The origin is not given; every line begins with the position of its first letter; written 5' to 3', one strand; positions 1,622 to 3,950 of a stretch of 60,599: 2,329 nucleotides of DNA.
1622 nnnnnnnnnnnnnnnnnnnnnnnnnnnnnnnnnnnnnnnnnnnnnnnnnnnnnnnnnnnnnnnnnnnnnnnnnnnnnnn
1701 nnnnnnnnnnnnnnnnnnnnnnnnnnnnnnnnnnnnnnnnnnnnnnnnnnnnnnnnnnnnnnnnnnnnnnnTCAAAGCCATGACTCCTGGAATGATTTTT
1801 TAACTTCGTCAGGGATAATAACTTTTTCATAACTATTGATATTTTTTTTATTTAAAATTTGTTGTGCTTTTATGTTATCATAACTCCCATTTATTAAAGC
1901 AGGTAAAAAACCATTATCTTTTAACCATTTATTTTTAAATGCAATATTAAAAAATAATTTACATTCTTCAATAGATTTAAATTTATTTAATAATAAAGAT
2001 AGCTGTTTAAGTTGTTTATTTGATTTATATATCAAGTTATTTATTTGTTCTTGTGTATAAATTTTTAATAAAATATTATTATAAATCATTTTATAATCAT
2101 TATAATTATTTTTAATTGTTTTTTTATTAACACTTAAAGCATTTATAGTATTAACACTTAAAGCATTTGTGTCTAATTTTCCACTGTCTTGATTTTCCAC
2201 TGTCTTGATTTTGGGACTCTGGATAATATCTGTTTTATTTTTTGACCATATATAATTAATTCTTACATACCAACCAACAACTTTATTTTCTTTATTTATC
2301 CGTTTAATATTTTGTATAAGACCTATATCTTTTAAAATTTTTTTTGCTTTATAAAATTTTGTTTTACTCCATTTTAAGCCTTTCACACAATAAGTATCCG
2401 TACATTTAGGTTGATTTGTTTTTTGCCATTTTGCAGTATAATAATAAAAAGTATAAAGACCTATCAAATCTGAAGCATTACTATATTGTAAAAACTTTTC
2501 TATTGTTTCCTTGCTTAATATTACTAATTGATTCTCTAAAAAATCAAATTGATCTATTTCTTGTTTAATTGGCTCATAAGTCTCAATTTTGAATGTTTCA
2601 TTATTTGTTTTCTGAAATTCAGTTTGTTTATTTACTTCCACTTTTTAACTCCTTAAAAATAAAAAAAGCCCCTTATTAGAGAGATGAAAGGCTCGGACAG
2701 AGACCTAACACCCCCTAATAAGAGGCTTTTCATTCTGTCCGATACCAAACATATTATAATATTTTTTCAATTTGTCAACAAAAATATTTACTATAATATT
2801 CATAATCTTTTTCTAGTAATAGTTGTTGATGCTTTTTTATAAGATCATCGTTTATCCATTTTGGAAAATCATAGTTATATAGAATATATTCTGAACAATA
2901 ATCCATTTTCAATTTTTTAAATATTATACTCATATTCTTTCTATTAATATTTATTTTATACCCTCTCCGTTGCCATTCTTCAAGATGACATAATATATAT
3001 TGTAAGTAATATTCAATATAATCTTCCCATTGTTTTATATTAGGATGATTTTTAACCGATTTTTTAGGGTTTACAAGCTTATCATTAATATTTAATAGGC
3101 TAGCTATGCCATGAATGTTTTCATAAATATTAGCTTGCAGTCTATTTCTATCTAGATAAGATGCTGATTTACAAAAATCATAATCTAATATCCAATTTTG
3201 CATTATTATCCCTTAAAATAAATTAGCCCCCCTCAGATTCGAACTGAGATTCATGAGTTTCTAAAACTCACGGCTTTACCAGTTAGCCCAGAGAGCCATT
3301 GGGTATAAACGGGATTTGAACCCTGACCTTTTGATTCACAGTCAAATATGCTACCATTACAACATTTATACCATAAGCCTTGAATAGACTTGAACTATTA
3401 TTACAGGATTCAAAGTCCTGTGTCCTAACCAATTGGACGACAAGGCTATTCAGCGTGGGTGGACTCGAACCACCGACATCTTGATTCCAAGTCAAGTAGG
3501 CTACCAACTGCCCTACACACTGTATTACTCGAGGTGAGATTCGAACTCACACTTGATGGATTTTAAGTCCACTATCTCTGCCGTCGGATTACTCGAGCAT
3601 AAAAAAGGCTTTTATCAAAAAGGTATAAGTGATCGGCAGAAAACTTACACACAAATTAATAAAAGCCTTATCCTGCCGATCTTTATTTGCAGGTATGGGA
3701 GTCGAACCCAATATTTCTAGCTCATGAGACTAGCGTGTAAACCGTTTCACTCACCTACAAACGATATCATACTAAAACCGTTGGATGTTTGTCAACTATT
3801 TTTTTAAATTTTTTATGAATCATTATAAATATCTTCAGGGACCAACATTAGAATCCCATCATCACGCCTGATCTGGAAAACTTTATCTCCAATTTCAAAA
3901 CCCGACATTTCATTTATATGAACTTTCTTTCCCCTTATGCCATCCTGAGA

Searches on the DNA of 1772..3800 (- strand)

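Call 46: search_rna_families(source=window, start=2600, end=3800, threshold=evalue, max_evalue=10)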
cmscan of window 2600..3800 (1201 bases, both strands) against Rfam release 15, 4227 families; matches with E-value up to 10: 14.
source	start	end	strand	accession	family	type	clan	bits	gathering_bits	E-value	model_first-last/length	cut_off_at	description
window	3375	3447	-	RF00005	tRNA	Gene; tRNA;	CL00001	66.7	29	4.7e-14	1-71/71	no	tRNA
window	3450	3522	-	RF00005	tRNA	Gene; tRNA;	CL00001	66.2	29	6.3e-14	1-71/71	no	tRNA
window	3224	3297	-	RF00005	tRNA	Gene; tRNA;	CL00001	57.3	29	1.9e-11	1-71/71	no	tRNA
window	3526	3598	-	RF00005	tRNA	Gene; tRNA;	CL00001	53.2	29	2.5e-10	1-71/71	no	tRNA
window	3302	3371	-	RF00005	tRNA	Gene; tRNA;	CL00001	52.4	29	4.2e-10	1-71/71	no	tRNA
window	3687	3759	-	RF00005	tRNA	Gene; tRNA;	CL00001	45.6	29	3.1e-08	1-71/71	no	tRNA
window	3384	3498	-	RF02553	YrlA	Gene; sRNA;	-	26.5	69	0.0036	1-114/114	no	Y RNA-like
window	3327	3496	-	RF03037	PAGEV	Gene; sRNA;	-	25.4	61.1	0.00049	1-185/185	no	PAGEV RNA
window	2658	2788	-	RF00515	PyrR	Cis-reg;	-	21.8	54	2.6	1-115/115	no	PyrR binding site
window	2659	2744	-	RF02386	sau-19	Gene; sRNA;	-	20.9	80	0.79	1-75/75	no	Staphylococcus sRNA sau-19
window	2659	2765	-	RF01859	Phe_leader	Cis-reg; leader;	-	20.4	55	1.5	1-125/125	no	Phenylalanine leader peptide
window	3333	3423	-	RF01233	snoU109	Gene; snRNA; snoRNA; HACA-box;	-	18.7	43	4.7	1-134/134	no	Small nucleolar RNA U109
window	3668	3753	-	RF00233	Tymo_tRNA-like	Cis-reg;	-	18.5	40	0.39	1-84/84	no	Tymovirus/Pomovirus/Furovirus tRNA-like 3' UTR element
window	2656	2737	-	RF04015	MIR946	Gene; miRNA;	-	18.5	190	0.44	1-189/189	no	MIR946 microRNA precursor family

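Call 85: search_rna_families(sources=[L341, L293, L295, L294], threshold=gathering)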
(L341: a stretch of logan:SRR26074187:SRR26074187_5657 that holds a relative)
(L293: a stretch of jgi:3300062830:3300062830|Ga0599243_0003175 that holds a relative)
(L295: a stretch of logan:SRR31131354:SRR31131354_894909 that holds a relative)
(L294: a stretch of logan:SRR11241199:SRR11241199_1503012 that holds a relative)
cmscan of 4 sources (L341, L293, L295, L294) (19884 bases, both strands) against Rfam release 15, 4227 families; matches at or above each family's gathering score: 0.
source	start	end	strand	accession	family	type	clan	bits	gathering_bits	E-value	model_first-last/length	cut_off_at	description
